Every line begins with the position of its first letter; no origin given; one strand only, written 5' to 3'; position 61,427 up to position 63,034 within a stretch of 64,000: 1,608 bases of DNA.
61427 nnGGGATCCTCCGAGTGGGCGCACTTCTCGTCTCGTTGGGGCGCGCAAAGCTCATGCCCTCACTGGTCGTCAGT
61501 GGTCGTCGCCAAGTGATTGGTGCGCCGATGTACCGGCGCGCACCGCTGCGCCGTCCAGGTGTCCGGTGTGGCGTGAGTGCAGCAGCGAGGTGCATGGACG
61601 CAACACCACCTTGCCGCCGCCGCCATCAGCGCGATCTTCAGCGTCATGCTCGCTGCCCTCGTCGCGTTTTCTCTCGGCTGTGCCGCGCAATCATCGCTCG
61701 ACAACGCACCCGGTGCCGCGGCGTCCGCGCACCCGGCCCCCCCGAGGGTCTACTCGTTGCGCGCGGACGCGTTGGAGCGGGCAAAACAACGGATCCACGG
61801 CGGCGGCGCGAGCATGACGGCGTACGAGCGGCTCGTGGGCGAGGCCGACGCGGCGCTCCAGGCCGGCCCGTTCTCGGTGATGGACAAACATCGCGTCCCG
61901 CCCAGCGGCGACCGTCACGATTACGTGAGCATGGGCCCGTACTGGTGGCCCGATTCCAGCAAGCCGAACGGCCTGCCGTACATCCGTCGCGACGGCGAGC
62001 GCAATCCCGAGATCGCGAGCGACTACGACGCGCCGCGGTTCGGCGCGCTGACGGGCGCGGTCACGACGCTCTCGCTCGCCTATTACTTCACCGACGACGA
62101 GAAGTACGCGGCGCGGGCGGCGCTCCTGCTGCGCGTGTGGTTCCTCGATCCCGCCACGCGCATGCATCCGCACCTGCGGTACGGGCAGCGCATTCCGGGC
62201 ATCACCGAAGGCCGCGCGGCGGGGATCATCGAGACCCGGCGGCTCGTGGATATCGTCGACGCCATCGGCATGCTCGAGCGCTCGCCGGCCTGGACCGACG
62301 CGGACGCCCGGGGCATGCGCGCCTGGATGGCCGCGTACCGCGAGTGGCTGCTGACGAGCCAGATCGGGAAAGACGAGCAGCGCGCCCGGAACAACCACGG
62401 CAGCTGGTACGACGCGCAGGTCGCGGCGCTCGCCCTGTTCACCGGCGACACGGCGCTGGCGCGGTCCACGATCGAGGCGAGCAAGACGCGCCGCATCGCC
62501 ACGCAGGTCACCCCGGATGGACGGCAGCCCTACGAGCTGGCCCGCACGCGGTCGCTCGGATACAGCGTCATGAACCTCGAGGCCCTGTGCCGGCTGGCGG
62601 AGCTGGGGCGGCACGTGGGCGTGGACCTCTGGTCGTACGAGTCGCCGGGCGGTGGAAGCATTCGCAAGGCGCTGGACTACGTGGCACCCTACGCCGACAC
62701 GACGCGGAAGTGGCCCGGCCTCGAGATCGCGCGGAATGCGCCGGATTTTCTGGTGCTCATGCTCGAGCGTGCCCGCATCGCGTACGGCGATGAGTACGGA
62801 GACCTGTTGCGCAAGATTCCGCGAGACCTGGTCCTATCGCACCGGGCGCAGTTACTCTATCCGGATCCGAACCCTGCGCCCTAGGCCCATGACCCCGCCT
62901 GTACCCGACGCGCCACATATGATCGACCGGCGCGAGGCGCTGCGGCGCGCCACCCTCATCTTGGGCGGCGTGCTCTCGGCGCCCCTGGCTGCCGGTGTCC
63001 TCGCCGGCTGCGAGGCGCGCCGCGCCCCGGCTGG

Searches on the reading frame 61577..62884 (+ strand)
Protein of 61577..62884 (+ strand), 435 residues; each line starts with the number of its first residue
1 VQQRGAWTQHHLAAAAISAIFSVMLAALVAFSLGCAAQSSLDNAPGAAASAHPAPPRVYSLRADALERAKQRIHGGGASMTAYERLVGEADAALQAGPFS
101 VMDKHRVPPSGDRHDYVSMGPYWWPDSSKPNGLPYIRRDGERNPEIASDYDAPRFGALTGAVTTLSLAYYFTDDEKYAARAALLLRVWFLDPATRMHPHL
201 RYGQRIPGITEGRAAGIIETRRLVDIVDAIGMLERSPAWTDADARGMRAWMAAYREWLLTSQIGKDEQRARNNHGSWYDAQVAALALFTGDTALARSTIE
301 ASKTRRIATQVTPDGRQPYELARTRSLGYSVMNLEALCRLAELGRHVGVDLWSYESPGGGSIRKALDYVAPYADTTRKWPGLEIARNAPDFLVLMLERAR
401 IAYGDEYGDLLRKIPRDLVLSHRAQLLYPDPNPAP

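Call 55: search_protein_families(library=pfam, proteins=[window:61577-62884:+], max_evalue=0.00001)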
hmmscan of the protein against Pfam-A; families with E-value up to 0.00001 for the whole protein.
window:61577-62884:+ (435 aa): 1 family
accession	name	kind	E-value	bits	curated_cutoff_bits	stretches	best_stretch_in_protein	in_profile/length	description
PF05426.18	Alginate_lyase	-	9.3e-96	320.9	22.2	1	100-379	1-275/275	Alginate lyase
